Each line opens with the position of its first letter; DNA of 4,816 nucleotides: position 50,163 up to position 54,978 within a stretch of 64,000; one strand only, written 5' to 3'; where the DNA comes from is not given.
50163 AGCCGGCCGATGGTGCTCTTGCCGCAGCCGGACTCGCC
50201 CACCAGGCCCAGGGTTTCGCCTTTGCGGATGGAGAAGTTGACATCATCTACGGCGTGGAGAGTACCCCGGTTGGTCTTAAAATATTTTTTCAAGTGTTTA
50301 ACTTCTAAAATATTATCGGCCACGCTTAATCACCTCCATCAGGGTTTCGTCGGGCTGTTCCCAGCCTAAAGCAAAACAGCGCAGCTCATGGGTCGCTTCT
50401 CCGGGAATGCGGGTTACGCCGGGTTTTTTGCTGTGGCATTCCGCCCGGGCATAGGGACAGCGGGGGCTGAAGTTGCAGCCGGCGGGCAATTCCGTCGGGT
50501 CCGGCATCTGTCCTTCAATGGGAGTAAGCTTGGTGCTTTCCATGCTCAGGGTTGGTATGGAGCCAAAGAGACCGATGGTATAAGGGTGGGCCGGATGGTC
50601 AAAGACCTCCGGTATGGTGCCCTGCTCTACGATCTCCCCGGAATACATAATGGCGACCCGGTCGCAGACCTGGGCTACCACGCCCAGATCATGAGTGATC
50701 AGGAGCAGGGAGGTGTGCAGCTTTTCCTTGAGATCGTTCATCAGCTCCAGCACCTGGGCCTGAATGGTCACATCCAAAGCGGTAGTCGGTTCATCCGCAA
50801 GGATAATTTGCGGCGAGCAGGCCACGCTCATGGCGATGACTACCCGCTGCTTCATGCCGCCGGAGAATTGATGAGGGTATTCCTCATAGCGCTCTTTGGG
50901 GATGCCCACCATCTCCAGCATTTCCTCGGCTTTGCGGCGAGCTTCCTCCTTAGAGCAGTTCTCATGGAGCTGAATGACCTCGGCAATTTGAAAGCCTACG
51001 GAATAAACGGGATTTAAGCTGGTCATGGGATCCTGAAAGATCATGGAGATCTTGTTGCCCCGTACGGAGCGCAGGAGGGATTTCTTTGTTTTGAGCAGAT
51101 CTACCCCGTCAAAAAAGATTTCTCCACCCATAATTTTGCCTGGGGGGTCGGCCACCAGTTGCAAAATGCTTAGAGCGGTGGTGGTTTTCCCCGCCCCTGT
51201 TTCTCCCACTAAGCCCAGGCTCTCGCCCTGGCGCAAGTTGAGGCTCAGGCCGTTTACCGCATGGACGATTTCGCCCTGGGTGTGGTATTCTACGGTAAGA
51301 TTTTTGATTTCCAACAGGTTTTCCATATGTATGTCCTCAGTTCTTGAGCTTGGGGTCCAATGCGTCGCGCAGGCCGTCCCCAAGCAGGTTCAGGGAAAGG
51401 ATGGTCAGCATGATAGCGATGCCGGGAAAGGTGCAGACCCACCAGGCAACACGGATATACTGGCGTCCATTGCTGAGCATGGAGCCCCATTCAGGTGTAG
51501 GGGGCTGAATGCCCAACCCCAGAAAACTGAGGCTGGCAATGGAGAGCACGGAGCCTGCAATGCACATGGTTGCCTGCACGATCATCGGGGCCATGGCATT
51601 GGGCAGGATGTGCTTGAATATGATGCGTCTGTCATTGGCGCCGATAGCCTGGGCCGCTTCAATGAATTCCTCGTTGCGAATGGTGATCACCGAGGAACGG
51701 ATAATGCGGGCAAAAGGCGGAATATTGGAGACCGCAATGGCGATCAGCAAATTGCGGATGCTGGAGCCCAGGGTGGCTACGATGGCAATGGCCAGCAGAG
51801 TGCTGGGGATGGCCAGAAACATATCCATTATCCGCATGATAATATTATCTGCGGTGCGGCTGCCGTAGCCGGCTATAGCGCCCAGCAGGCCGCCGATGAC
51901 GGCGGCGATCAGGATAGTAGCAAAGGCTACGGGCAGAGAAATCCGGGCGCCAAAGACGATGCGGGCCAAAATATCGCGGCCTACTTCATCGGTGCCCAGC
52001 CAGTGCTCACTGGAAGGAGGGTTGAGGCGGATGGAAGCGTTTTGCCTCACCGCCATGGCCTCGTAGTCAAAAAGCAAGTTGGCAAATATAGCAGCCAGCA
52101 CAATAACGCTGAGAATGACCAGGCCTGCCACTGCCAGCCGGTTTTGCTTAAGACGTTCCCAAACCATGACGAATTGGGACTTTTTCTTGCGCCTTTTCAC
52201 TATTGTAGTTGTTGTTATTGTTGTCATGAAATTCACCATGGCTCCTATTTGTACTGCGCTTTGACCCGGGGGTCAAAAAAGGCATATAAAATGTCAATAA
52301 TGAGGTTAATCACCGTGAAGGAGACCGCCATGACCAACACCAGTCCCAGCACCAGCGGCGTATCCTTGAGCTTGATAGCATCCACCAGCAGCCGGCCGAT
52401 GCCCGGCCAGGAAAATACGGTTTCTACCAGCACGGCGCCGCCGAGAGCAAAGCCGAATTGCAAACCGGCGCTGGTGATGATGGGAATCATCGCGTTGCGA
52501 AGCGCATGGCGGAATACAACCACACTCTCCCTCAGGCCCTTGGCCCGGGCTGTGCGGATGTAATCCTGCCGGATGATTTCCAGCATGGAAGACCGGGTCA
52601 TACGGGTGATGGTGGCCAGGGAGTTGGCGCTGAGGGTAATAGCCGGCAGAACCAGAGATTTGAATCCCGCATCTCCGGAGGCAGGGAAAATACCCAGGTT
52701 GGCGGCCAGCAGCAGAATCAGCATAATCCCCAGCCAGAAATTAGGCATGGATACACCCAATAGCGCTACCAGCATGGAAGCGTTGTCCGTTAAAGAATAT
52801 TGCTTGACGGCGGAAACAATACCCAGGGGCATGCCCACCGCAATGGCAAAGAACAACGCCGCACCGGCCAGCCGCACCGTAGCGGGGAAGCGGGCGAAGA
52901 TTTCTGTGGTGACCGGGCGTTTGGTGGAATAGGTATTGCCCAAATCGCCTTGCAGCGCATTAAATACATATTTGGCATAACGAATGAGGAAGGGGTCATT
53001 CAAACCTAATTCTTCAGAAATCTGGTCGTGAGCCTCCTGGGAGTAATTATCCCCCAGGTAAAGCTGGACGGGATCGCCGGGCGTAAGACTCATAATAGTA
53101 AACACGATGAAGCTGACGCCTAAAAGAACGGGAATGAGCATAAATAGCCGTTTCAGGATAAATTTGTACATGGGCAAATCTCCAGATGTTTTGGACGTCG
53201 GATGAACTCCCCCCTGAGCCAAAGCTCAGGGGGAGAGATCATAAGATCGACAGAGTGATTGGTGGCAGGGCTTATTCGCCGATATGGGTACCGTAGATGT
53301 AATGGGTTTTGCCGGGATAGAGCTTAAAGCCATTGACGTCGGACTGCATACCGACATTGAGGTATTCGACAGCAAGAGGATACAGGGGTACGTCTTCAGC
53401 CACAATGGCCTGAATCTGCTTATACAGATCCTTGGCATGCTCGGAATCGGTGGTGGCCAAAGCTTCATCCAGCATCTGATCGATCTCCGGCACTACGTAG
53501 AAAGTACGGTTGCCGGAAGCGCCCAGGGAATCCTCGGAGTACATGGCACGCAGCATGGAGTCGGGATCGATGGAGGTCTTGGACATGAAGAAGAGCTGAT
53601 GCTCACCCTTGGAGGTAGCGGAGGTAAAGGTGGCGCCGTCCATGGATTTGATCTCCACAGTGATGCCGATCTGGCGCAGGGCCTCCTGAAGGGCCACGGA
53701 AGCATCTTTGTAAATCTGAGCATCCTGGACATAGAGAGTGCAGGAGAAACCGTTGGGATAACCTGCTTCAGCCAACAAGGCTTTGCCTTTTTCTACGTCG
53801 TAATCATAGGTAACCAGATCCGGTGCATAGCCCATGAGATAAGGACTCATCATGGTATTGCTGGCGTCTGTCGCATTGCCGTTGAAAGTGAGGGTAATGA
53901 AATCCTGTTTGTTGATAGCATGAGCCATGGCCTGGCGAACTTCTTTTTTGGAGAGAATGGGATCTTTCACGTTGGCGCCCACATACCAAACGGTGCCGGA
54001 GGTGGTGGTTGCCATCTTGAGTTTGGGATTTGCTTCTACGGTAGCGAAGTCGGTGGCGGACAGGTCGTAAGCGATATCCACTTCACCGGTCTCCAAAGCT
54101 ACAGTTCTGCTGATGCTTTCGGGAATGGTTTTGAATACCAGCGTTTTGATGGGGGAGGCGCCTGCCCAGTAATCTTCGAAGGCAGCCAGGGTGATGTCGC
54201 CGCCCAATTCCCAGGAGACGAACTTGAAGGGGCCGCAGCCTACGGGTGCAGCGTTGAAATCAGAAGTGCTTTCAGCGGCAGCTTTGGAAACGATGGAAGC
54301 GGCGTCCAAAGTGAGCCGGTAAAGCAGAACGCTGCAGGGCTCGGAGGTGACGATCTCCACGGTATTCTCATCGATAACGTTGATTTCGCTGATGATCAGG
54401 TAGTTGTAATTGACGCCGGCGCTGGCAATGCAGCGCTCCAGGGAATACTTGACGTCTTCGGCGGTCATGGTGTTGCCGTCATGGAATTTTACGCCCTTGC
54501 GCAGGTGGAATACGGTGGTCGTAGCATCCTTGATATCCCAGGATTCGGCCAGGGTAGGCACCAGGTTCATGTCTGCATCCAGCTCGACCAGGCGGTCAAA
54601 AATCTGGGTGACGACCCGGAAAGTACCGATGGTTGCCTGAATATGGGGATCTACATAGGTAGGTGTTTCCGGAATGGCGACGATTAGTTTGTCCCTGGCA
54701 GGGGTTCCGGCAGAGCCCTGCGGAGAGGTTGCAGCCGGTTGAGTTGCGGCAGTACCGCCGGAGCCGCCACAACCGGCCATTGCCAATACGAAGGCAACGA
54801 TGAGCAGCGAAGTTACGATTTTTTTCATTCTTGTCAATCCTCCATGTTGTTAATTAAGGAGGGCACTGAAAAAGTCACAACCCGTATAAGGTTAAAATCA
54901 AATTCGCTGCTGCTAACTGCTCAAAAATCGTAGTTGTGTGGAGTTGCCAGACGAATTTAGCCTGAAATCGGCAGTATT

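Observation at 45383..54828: Nine-gene operon joining a family-5 ABC importer to three cytoplasmic FMN_bind-like paralogs and a signal-less ApbE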

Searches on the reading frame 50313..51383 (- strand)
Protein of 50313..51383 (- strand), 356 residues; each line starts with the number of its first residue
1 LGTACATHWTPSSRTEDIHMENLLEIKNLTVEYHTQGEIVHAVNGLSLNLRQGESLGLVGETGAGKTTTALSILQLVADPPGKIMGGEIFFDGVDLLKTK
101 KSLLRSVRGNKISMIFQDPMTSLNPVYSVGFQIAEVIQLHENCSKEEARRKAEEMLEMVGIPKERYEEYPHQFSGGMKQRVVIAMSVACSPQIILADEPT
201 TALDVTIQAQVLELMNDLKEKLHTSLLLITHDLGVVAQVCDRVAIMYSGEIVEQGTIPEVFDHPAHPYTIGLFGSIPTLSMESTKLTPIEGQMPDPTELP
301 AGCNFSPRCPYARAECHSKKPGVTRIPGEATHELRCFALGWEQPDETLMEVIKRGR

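Call 3: search_protein_families(library=pfam, proteins=[window:50313-51383:-], max_evalue=0.1)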
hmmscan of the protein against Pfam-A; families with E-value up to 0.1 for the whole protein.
window:50313-51383:- (356 aa): 6 families
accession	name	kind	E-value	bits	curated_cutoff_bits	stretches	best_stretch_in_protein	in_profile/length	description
PF00005.33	ABC_tran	-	2.9e-26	93.1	25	1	44-201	2-137/137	ABC transporter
PF08352.17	oligo_HPY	-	2.6e-21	76.2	27.1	1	252-316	1-65/65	Oligopeptide/dipeptide transporter, C-terminal region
PF13304.12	AAA_21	-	1.2e-06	29.2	27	1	163-236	228-303/304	AAA domain, putative AbiEii toxin, Type IV TA system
PF01935.23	DUF87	-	0.038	14.5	23.2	1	54-80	24-51/220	Helicase HerA, central domain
PF13401.12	AAA_22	-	0.091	13.5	27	0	55-77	7-29/130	AAA domain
PF04851.21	ResIII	-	0.096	13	22.5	0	51-78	21-48/164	Type III restriction enzyme, res subunit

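Call 4: search_protein_families(library=ncbifam, proteins=[window:50313-51383:-], max_evalue=0.1)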
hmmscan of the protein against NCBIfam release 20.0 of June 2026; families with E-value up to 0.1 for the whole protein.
window:50313-51383:- (356 aa): 194 families (the best 25 are shown)
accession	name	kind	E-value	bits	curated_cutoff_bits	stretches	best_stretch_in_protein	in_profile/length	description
NF007010.1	PRK09473.1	subfamily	8.8e-107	356.5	575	1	23-326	1-303/318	oligopeptide ABC transporter ATP-binding protein OppD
NF008246.0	PRK11022.1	equivalog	1.3e-99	333.4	541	1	23-329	3-310/326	dipeptide ABC transporter ATP-binding protein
NF043079.1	MMSYN1_0167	equivalog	3.9e-97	326.3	740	2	101-323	297-521/561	oligopeptide ABC transporter ATP-binding protein OppD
NF007613.0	PRK10261.1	equivalog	3.5e-88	296.6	1077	1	14-281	3-277/623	glutathione ABC transporter ATP-binding protein GsiA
NF011713.0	PRK15134.1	equivalog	2.2e-86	290.6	834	1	21-278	3-262/529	microcin C ABC transporter ATP-binding protein YejF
NF008453.0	PRK11308.1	subfamily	5.3e-85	285.6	408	1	19-338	8-325/334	dipeptide ABC transporter ATP-binding protein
NF011659.0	PRK15079.1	equivalog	6.7e-78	261.7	540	1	23-337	20-329/334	murein tripeptide/oligopeptide ABC transporter ATP binding protein OppF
NF043071.1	DppF_dipep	equivalog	1.9e-72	244.4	660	1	34-339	30-327/331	dipeptide ABC transporter ATP-binding subunit DppF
TIGR02770.1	nickel_nikD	equivalog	1.2e-70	237.5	318.7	1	43-272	2-225/230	nickel import ATP-binding protein NikD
NF047576.1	opine_ATP_CntF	equivalog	1.6e-69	234.1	385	1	22-276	1-253/264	staphylopine uptake ABC transporter ATP-binding protein CntF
NF047578.1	opine_ATP_CntD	equivalog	1.1e-68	231.4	380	1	22-280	1-257/266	staphylopine uptake ABC transporter ATP-binding protein CntD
NF011674.0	PRK15093.1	equivalog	3.9e-64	216.9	627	1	23-319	3-308/330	putrescine export ABC transporter ATP-binding protein SapD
NF043078.1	MMSYN1_0168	equivalog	3.8e-59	200.9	800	3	153-278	474-599/649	oligopeptide ABC transporter ATP-binding protein OppF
TIGR02769.1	nickel_nikE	equivalog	1.6e-54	185.1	332.55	1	23-260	2-238/265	nickel import ATP-binding protein NikE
NF007739.0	PRK10419.1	subfamily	1.5e-49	168.9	354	1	22-259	2-238/268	nickel ABC transporter ATP-binding protein NikE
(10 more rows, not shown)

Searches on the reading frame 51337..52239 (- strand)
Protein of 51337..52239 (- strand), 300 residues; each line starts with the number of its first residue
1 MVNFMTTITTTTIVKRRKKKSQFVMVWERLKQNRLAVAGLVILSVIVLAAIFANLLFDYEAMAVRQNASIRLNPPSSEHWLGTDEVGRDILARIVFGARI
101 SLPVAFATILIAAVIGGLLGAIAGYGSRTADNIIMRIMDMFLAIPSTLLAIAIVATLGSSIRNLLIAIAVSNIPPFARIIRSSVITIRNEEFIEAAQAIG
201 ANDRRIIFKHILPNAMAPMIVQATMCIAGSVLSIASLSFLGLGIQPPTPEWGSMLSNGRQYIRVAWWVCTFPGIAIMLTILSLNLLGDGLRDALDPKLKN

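Call 3: search_protein_families(library=pfam, proteins=[window:51337-52239:-], max_evalue=0.1)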
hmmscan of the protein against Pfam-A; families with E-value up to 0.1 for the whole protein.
window:51337-52239:- (300 aa): 3 families
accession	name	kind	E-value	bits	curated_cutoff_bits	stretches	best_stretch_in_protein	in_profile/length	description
PF00528.27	BPD_transp_1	-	3.7e-38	131.5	26.4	1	116-299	1-183/184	Binding-protein-dependent transport system inner membrane component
PF12911.12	OppC_N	-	1.6e-13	50.7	23.9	1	21-75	1-53/53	N-terminal TM domain of oligopeptide transport permease C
PF11981.13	DUF3482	-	0.0012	18.8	29.2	1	92-137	157-202/293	Domain of unknown function (DUF3482)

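Call 4: search_protein_families(library=ncbifam, proteins=[window:51337-52239:-], max_evalue=0.1)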
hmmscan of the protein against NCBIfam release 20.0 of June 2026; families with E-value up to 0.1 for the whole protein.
window:51337-52239:- (300 aa): 40 families (the best 25 are shown)
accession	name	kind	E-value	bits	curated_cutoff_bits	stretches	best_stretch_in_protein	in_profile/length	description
NF045476.1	Opp4C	equivalog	5e-93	311.4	350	1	22-297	2-278/278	oligopeptide ABC transporter permease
NF011662.0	PRK15082.1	equivalog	9.1e-90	301.1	484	1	6-299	9-301/303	glutathione ABC transporter permease GsiD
NF007376.0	PRK09881.1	equivalog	2.7e-87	292.5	434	1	13-298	11-293/298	D,D-dipeptide ABC transporter permease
NF045474.1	Opp2C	equivalog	6.6e-87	291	300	1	63-295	4-236/236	nickel transporter permease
NF045473.1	Opp1C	equivalog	7.7e-87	291.1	350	1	30-298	1-267/267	nickel/cobalt ABC transporter permease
NF008160.0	PRK10913.1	equivalog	3.5e-85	286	483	1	6-299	2-299/300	dipeptide ABC transporter permease DppC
TIGR02790.1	nickel_nikC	equivalog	7.4e-83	278.1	358.45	1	37-295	2-258/258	nickel ABC transporter permease subunit NikC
NF007738.0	PRK10417.1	equivalog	4.4e-75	252.7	335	1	34-299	9-272/277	nickel ABC transporter permease subunit NikC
NF047573.1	opine_perm_CntC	exception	2e-66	224.1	440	1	27-298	2-271/271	staphylopine uptake ABC transporter permease subunit CntC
NF045475.1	Opp3C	equivalog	2.3e-63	214.3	450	2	77-299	106-328/328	oligopeptide ABC transporter permease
NF011935.0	PRK15406.1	equivalog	1.2e-59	202.6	433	1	27-297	30-300/302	oligopeptide ABC transporter permease OppC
NF011691.0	PRK15111.1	equivalog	5.6e-54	183.7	379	1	12-295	5-292/296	putrescine export ABC transporter permease SapC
NF043080.1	MMSYN1_0166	equivalog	2.4e-44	151.5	370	1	18-298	22-305/307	oligopeptide ABC transporter permease OppC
NF011596.0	PRK15021.1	subfamily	5.4e-38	130.9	439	1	72-297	114-338/341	microcin C ABC transporter permease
NF045470.1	Opp2B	equivalog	2.9e-10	39.8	350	1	88-227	81-235/300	nickel ABC transporter permease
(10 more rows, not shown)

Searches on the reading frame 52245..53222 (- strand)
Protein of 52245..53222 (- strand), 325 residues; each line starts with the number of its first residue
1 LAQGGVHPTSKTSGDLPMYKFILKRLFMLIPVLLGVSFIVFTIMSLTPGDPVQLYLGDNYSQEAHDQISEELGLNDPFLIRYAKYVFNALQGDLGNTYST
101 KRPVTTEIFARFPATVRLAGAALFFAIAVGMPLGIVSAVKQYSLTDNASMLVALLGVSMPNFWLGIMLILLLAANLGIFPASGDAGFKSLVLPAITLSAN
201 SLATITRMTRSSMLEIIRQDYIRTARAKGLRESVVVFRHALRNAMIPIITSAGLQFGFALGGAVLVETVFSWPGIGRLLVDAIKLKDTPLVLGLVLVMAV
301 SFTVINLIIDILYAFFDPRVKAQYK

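Call 3: search_protein_families(library=pfam, proteins=[window:52245-53222:-], max_evalue=0.1)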
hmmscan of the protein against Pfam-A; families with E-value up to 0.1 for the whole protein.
window:52245-53222:- (325 aa): 2 families
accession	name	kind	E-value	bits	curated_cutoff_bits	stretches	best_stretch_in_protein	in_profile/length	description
PF00528.27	BPD_transp_1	-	5.8e-45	153.7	26.4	1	130-321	1-183/184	Binding-protein-dependent transport system inner membrane component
PF19300.4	BPD_transp_1_N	-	3.3e-12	47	23.8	1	18-119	1-114/114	Binding-prot-dependent transport system membrane comp, N-term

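Call 4: search_protein_families(library=ncbifam, proteins=[window:52245-53222:-], max_evalue=0.1)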
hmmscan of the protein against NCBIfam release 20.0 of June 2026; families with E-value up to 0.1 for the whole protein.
window:52245-53222:- (325 aa): 25 families
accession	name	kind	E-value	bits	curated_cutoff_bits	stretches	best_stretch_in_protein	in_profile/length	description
NF045470.1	Opp2B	equivalog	3e-105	351.7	350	1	25-321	1-300/300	nickel ABC transporter permease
NF011661.0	PRK15081.1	equivalog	5.6e-94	315.1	463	1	18-321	1-304/306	glutathione ABC transporter permease GsiC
TIGR02789.1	nickel_nikB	equivalog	1.1e-91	307.5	447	1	18-321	1-307/314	nickel ABC transporter permease subunit NikB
NF045469.1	Opp1B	equivalog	8.8e-89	298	380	1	18-321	1-307/307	nickel/cobalt ABC transporter permease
NF007677.0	PRK10352.1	equivalog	1.9e-87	293.3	433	1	18-322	1-308/314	nickel ABC transporter permease subunit NikB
NF008161.0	PRK10914.1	equivalog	7.7e-86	288.3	590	2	188-322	203-337/339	dipeptide ABC transporter permease DppB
NF045471.1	Opp3B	equivalog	2.4e-74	250.5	480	1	18-322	1-304/308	oligopeptide ABC transporter permease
NF045472.1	Opp4B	equivalog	4e-73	246.5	450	1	18-321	1-319/319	oligopeptide ABC transporter permease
NF007008.0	PRK09471.1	equivalog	1.9e-64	218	388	1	18-321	1-305/306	oligopeptide ABC transporter permease OppB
NF011690.0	PRK15110.1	equivalog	1.9e-45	155.7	432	2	187-318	180-311/321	putrescine export ABC transporter permease SapB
NF011712.0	PRK15133.1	subfamily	1.4e-35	123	445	2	63-321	84-360/364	microcin C ABC transporter permease YejB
NF043081.1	MMSYN1_0165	equivalog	3.5e-32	111.9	350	1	98-322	161-386/388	oligopeptide ABC transporter permease OppB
NF045474.1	Opp2C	equivalog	1.5e-11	44.4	300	1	102-276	29-184/236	nickel transporter permease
NF045476.1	Opp4C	equivalog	8.7e-11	41.6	350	1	119-276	83-222/278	oligopeptide ABC transporter permease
NF045473.1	Opp1C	equivalog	4.2e-09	36.2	350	1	90-276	46-212/267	nickel/cobalt ABC transporter permease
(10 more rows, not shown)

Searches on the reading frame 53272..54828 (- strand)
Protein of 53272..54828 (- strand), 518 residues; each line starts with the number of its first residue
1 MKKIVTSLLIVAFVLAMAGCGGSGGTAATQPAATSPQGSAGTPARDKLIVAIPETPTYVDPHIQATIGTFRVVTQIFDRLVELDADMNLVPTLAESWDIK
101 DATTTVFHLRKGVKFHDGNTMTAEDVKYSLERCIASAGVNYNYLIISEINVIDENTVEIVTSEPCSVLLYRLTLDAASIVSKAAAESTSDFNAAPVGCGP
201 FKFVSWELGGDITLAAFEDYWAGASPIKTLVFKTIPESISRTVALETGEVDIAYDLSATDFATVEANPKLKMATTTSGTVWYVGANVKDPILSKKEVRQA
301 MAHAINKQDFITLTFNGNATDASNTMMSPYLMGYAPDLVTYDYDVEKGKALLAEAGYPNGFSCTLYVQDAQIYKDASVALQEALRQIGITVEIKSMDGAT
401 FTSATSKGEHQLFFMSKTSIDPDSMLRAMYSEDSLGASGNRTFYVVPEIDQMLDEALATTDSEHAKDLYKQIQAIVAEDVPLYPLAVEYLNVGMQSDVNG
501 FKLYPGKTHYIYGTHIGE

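Call 3: search_protein_families(library=pfam, proteins=[window:53272-54828:-], max_evalue=0.1)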
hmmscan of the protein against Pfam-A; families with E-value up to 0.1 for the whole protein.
window:53272-54828:- (518 aa): 2 families
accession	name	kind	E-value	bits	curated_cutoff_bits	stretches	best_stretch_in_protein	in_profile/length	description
PF00496.27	SBP_bac_5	-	3e-90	303.4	32.4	1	89-432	2-363/368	Bacterial extracellular solute-binding proteins, family 5 Middle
PF21914.1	DUF6921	-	0.028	14.9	26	1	355-427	38-111/123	Domain of unknown function (DUF6921)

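Call 4: search_protein_families(library=ncbifam, proteins=[window:53272-54828:-], max_evalue=0.1)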
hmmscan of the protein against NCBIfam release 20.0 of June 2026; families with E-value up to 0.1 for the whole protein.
window:53272-54828:- (518 aa): 12 families
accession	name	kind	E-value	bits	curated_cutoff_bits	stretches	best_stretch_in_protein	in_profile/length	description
NF011942.0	PRK15413.1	equivalog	1.8e-65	221.6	594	1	44-506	26-501/512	glutathione ABC transporter substrate-binding protein GsiB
NF045468.1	Opp5A_nikA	equivalog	1.2e-58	198.8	600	1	39-503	11-474/488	nickel ABC transporter substrate-binding protein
NF043070.1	DppA_dipep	equivalog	5.8e-55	186.8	1005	1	55-511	38-529/535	dipeptide ABC transporter periplasmic-binding protein DppA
TIGR02294.1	nickel_nikA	equivalog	3.1e-53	181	393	1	45-503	5-488/501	nickel ABC transporter substrate-binding protein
NF045467.1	Opp4A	equivalog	3.1e-50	171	650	1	47-505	36-545/556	oligopeptide ABC transporter substrate-binding protein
NF011689.0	PRK15109.1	equivalog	7.1e-49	166.9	560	1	72-505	61-527/547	ABC transporter substrate-binding protein SapA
NF047575.1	opine_bind_CntA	exception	2.5e-42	145.1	800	1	6-491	8-508/535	staphylopine-dependent metal ABC transporter substrate-binding lipoprotein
TIGR04028.1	SBP_KPN_01854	hypoth_equivalog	3.8e-33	114.8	468.5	1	72-502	26-494/509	TIGR04028 family ABC transporter substrate-binding protein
NF011684.0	PRK15104.1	equivalog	3.4e-32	111.8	947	1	27-485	21-508/543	oligopeptide ABC transporter substrate-binding protein OppA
NF007287.0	PRK09755.1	equivalog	2.2e-21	76.3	1098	2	199-513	210-527/535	ABC transporter substrate-binding protein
NF010149.0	PRK13626.1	equivalog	1.6e-14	53.5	476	1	71-238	145-307/552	HTH-type transcriptional regulator SgrR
NF058595.1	invert_tail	domain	0.012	15.9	37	1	5-39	57-90/113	lipo-invert putative C-terminal anchoring domain-containing protein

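Call 41: search_solved_structures(query=window:53272-54828:-, max_evalue=1e-20)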
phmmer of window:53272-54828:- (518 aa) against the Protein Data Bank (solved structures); distinct sequences matched with E-value up to 1e-20: 54.
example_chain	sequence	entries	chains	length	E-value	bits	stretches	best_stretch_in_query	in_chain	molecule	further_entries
5u4o_A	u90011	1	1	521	3.4e-81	276.6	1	12-506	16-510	ABC transporter substrate-binding protein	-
6hlx_A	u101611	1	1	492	1.3e-60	208.8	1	55-510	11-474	AgaA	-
6ofq_A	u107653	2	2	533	1.7e-56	195.2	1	59-503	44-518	Heme-binding protein A / AI-2 binding protein A | Heme-binding protein A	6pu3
1uqw_A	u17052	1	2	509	4e-54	187.4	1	34-506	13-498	PUTATIVE BINDING PROTEIN YLIB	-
8z1z_F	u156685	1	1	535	2.7e-53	184.6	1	55-510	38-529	Dipeptide-binding protein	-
8z1y_F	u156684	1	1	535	3.4e-53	184.3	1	55-510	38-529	Dipeptide-binding protein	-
1dpp_A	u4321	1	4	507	4.8e-53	183.8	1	73-510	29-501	DIPEPTIDE BINDING PROTEIN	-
1dpe_A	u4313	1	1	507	2.1e-52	181.7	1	74-510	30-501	DIPEPTIDE-BINDING PROTEIN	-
3tpa_A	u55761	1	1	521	3.2e-52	181.1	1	47-513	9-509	Heme-binding protein A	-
3m8u_A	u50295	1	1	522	3.2e-50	174.5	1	51-516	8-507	Heme-binding protein A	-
8upi_A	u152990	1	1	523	1.7e-46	162.2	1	58-405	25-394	Peptide ABC transporter substrate-binding protein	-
5f1q_A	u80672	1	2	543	1.4e-45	159.2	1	55-510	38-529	Periplasmic dipeptide transport protein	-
8efz_A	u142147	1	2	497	6.1e-41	143.9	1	75-501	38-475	Extracellular solute-binding protein family 5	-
5isu_A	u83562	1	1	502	1.4e-40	142.7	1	37-502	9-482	Lmo0135 protein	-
1xoc_A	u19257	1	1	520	4.1e-40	141.2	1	32-510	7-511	Oligopeptide-binding protein appA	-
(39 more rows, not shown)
